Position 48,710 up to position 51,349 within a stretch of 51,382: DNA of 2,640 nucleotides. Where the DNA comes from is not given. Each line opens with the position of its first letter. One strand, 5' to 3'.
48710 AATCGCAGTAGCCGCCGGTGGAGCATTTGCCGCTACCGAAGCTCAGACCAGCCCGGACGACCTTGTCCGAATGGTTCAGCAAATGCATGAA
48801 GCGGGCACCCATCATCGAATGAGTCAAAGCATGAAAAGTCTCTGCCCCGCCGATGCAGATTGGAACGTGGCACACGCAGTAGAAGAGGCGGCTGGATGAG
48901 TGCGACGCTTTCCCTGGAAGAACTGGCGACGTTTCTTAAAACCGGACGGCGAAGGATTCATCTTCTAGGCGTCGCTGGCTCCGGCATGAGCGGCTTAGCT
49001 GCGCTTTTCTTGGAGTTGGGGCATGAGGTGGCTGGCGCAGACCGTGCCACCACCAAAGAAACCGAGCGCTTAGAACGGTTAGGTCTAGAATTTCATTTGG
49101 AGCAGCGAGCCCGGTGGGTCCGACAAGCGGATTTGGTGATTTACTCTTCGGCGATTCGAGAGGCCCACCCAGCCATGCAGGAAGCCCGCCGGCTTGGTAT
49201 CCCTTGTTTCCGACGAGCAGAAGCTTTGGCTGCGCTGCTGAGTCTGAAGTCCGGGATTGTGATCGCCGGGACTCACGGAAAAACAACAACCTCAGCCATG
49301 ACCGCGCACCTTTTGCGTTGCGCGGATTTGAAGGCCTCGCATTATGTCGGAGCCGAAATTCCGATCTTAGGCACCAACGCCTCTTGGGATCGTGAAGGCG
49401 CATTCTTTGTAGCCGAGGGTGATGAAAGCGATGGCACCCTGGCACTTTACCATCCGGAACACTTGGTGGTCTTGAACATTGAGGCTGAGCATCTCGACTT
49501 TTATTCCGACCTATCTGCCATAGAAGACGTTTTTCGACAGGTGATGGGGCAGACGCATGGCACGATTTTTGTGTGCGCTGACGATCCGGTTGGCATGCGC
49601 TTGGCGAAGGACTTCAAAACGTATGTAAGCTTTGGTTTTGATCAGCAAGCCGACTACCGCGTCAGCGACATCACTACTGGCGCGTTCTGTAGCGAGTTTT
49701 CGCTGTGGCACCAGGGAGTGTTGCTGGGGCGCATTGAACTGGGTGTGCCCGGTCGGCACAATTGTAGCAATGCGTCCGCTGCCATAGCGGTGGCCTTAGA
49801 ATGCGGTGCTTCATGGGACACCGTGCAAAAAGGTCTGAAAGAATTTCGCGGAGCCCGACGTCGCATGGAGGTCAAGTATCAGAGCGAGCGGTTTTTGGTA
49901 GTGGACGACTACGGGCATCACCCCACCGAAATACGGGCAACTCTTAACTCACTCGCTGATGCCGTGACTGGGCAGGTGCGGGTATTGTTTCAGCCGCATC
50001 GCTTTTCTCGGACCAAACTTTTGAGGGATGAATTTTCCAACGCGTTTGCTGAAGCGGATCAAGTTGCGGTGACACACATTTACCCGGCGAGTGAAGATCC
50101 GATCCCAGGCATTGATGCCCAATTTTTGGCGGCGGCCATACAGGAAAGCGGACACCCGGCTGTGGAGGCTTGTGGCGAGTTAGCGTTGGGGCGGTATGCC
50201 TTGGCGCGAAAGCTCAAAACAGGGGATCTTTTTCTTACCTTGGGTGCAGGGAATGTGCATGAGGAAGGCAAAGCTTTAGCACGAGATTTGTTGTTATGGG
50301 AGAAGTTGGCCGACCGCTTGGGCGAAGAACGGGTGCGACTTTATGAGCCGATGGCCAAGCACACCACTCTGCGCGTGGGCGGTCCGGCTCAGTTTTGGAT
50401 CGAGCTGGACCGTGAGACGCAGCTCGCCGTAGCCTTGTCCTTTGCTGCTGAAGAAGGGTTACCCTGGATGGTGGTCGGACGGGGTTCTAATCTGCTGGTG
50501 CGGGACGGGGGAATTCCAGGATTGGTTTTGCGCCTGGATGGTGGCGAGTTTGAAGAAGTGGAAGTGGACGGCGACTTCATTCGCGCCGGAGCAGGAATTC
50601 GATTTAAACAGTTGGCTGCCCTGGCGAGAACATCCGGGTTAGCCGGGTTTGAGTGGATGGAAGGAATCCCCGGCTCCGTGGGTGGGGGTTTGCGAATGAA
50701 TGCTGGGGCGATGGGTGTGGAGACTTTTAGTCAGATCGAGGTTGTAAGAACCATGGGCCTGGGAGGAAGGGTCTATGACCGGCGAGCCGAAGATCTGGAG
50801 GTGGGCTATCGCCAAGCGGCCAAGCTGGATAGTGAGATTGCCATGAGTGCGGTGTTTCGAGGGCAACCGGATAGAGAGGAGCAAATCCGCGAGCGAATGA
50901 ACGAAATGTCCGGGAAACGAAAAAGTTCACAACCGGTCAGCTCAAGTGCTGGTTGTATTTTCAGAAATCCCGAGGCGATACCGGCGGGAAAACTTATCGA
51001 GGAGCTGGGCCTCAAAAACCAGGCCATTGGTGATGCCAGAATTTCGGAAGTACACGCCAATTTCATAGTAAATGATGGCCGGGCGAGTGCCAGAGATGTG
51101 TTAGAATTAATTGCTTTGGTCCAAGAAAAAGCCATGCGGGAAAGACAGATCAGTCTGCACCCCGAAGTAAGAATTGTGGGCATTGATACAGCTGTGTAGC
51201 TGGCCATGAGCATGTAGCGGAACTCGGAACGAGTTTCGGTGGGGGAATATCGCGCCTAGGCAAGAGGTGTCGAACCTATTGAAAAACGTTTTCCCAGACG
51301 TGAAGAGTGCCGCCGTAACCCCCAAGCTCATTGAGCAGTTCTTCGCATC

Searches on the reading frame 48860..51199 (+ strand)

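Call 86: search_protein_families(library=pfam, proteins=[window:48860-51199:+], max_evalue=0.001)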
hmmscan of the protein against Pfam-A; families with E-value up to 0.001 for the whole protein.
window:48860-51199:+ (779 aa): 5 families
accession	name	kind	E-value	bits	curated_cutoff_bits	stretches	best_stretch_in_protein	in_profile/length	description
PF02873.21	MurB_C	-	9.8e-30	103.1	27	1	675-773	1-99/99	UDP-N-acetylenolpyruvoylglucosamine reductase, C-terminal domain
PF08245.18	Mur_ligase_M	-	1.9e-21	77.4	24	1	135-312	1-200/200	Mur ligase middle domain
PF01225.30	Mur_ligase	-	2.5e-19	69.9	21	1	32-129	1-93/95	Mur ligase family, catalytic domain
PF02875.26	Mur_ligase_C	-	3.6e-18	67.1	28.4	1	334-464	1-127/127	Mur ligase, glutamate ligase domain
PF01565.28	FAD_binding_4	-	2.4e-17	63.4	26.4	1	514-630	5-127/139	FAD binding domain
